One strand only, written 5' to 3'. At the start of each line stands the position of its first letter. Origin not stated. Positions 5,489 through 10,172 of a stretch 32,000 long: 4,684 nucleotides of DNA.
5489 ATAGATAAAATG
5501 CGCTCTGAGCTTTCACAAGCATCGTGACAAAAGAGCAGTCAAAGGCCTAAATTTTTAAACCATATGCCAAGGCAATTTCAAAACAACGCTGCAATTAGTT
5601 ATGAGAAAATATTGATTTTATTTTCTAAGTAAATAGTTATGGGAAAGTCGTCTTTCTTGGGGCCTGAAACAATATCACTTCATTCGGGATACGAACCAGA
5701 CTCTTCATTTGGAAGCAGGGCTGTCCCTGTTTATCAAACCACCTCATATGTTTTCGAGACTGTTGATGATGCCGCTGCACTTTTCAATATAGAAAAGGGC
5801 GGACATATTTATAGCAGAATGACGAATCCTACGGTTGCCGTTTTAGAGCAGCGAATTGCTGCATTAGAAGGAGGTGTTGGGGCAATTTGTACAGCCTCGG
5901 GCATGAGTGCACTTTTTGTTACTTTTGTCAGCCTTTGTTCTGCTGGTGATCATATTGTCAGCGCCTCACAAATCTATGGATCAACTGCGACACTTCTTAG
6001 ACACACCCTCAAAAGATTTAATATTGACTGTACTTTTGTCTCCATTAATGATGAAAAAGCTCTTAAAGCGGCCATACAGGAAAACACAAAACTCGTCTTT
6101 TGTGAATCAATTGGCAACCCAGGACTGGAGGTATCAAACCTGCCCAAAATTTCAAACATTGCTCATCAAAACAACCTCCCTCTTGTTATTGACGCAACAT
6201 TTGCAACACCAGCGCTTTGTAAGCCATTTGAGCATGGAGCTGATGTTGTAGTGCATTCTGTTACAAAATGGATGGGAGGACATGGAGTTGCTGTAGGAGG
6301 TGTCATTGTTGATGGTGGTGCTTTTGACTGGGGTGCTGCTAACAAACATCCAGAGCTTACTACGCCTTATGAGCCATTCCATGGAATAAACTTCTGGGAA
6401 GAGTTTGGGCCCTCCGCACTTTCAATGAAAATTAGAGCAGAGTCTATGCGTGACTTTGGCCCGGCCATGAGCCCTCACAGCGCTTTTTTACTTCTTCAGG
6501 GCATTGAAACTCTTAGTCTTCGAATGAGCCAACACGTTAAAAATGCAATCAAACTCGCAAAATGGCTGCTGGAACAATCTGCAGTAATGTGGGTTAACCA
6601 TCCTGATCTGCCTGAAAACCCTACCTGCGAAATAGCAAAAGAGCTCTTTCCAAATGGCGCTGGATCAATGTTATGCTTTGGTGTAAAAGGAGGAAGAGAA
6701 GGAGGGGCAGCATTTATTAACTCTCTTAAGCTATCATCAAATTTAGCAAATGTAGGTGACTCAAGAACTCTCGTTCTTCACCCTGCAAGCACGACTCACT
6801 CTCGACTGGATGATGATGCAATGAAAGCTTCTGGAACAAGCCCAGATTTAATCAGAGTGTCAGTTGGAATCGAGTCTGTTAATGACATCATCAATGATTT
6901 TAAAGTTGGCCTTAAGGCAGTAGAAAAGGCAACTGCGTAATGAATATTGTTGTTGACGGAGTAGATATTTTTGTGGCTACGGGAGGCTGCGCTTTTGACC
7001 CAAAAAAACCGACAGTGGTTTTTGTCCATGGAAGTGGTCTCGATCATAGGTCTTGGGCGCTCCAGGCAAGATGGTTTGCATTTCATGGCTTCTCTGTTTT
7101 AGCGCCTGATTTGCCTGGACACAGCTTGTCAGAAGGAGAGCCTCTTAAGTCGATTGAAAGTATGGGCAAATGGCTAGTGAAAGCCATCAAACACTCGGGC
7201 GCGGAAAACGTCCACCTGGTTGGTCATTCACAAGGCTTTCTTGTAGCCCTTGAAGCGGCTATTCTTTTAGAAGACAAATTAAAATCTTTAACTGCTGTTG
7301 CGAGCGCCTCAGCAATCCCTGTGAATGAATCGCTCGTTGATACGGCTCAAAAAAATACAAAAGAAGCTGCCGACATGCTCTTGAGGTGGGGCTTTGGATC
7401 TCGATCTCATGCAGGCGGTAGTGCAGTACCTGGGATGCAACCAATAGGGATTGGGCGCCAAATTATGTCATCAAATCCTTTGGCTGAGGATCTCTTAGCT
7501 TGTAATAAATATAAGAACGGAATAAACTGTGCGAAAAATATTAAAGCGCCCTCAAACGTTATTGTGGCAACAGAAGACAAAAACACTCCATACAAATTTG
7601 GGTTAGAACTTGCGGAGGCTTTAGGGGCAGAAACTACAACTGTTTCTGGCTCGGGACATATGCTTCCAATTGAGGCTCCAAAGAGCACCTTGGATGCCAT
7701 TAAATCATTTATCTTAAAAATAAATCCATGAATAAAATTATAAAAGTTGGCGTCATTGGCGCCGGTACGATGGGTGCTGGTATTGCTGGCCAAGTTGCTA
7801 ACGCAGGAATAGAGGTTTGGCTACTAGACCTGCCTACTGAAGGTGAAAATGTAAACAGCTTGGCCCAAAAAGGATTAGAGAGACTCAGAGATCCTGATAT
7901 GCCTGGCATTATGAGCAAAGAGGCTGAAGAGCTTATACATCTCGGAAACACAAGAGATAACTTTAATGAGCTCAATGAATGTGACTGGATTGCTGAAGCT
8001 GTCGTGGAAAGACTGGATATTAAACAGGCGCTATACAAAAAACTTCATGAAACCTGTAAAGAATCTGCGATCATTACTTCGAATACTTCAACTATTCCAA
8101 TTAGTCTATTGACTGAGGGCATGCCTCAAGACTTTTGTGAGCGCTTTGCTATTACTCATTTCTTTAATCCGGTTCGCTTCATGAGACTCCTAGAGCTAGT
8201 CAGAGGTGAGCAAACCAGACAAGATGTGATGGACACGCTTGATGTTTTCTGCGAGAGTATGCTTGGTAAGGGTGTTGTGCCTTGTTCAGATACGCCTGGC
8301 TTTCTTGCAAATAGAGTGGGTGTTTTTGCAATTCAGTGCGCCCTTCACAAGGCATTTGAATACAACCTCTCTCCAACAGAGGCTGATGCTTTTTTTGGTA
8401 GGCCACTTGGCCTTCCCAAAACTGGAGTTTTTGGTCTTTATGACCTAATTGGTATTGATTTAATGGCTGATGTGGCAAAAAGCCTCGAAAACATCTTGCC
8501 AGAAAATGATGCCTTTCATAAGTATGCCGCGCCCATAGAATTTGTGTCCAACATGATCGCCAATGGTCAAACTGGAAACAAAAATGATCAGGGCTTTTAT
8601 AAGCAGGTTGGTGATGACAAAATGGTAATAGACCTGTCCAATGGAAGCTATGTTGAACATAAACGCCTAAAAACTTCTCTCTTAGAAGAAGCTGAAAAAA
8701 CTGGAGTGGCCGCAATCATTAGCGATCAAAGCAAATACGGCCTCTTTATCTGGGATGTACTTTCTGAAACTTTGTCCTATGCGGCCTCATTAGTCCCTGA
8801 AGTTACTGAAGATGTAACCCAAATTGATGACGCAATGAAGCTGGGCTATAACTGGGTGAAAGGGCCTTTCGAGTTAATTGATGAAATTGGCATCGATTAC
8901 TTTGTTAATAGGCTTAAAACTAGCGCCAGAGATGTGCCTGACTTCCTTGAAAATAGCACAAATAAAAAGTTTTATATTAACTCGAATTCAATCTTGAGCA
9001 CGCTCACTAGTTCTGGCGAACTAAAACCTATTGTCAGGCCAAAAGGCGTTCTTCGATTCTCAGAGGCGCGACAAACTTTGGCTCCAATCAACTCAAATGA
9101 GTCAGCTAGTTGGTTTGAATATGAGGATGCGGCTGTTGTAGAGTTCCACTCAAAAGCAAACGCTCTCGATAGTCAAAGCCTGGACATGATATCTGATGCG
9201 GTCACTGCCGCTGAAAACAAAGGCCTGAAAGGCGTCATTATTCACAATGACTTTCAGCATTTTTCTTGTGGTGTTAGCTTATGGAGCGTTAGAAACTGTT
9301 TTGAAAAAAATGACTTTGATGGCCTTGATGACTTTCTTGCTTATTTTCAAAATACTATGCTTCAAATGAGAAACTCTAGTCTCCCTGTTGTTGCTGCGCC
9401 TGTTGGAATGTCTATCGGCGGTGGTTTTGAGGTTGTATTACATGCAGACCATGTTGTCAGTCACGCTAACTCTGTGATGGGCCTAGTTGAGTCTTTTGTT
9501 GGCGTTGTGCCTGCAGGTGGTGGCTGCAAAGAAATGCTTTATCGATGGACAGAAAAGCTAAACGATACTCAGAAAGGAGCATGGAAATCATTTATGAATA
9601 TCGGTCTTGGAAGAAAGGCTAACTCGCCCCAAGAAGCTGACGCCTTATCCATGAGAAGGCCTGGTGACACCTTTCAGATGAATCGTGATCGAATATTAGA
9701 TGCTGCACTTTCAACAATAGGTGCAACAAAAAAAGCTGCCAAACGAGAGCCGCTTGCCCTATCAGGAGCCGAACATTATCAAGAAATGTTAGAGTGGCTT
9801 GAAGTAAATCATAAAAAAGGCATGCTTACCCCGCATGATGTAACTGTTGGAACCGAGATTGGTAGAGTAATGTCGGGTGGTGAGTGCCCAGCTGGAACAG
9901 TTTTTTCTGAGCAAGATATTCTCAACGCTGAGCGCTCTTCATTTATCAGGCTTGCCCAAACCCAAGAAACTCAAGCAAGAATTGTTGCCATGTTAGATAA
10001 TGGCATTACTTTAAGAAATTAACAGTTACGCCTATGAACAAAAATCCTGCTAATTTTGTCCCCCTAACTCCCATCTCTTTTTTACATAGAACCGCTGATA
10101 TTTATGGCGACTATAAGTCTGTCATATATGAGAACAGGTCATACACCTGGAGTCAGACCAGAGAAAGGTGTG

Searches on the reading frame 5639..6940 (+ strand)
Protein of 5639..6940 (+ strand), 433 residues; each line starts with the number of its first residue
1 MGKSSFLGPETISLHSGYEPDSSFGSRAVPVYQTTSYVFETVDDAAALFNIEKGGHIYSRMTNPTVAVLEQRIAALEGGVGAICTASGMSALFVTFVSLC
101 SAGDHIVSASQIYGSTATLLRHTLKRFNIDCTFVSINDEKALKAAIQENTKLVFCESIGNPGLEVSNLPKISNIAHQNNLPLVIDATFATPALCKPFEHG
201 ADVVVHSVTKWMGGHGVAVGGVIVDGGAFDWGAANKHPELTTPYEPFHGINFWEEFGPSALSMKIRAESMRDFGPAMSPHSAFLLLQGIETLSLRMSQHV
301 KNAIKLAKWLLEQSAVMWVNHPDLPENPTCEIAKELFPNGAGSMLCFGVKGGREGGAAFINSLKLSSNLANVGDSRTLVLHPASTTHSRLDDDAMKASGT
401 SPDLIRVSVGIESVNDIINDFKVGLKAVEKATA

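Call 42: search_protein_families(library=pfam, proteins=[window:5639-6940:+], max_evalue=0.00001)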
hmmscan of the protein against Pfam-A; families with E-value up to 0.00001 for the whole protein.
window:5639-6940:+ (433 aa): 2 families
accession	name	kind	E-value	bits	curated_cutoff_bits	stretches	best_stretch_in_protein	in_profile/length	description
PF01053.26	Cys_Met_Meta_PP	-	5.5e-128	427.2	27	1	10-426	1-381/381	Cys/Met metabolism PLP-dependent enzyme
PF01041.23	DegT_DnrJ_EryC1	-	7e-07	29.2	19.8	1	63-192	23-152/360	DegT/DnrJ/EryC1/StrS aminotransferase family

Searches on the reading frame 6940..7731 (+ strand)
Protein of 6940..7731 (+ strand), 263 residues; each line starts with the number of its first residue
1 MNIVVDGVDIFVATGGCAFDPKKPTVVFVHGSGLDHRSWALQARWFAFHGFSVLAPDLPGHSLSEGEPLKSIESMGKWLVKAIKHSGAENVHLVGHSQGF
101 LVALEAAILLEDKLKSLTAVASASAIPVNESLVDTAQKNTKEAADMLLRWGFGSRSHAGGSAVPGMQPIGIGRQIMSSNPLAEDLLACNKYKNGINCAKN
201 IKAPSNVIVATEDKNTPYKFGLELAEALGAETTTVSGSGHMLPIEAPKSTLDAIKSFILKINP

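Call 42: search_protein_families(library=pfam, proteins=[window:6940-7731:+], max_evalue=0.00001)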
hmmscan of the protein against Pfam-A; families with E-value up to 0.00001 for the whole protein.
window:6940-7731:+ (263 aa): 6 families
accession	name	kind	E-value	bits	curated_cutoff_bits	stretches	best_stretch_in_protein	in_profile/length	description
PF00561.26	Abhydrolase_1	-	2.3e-18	67.2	25.8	1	24-128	1-105/245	alpha/beta hydrolase fold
PF12697.13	Abhydrolase_6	-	5.4e-17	63.6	26.3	1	26-250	1-214/217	Alpha/beta hydrolase family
PF12146.15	Hydrolase_4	-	3.5e-11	43.3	27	1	21-133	2-119/239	Serine aminopeptidase, S33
PF02230.22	Abhydrolase_2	-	1.8e-07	31.6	23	0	20-47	11-38/217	Phospholipase/Carboxylesterase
PF06821.19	Ser_hydrolase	-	9.2e-07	29.4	22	0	199-241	112-154/172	Serine hydrolase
PF00975.26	Thioesterase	-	3.2e-06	28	26.4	1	52-143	29-119/226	Thioesterase domain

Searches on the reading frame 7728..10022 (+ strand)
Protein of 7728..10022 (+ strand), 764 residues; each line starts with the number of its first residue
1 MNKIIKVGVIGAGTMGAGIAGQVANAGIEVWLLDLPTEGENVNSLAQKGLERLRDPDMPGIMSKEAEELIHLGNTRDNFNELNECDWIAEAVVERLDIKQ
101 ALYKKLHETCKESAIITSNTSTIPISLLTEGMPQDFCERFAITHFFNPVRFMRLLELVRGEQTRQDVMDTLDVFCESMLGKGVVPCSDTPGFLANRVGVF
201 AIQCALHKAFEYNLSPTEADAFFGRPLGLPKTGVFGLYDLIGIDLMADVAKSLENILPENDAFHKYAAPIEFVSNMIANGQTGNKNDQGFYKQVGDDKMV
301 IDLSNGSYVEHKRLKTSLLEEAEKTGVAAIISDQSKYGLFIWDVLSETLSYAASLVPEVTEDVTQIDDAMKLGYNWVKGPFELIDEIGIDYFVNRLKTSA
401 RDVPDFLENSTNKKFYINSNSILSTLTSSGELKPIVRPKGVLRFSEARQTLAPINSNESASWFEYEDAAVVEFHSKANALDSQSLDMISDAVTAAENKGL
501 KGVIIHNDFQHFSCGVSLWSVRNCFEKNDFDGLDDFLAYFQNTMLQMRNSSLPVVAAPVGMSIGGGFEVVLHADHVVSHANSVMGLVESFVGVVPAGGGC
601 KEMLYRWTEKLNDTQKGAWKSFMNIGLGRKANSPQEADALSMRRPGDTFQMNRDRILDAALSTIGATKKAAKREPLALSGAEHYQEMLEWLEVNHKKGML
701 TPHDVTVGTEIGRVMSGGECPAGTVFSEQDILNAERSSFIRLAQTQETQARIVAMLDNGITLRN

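Call 42: search_protein_families(library=pfam, proteins=[window:7728-10022:+], max_evalue=0.00001)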
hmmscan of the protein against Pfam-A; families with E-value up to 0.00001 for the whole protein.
window:7728-10022:+ (764 aa): 5 families
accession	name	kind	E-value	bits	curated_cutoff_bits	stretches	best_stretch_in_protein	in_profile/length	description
PF02737.24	3HCDH_N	-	3.9e-47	160.9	22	1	6-188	1-179/180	3-hydroxyacyl-CoA dehydrogenase, NAD binding domain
PF00725.27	3HCDH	-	2.9e-22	79.5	22.1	2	191-292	1-96/97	3-hydroxyacyl-CoA dehydrogenase, C-terminal domain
PF00378.25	ECH_1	-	7e-13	48.9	27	1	469-600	7-137/251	Enoyl-CoA hydratase/isomerase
PF16113.10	ECH_2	-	9.5e-08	32.3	27.2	1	475-600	10-136/335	Enoyl-CoA hydratase/isomerase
PF03446.21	NAD_binding_2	-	1.4e-07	32.1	21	0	6-57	1-43/161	NAD binding domain of 6-phosphogluconate dehydrogenase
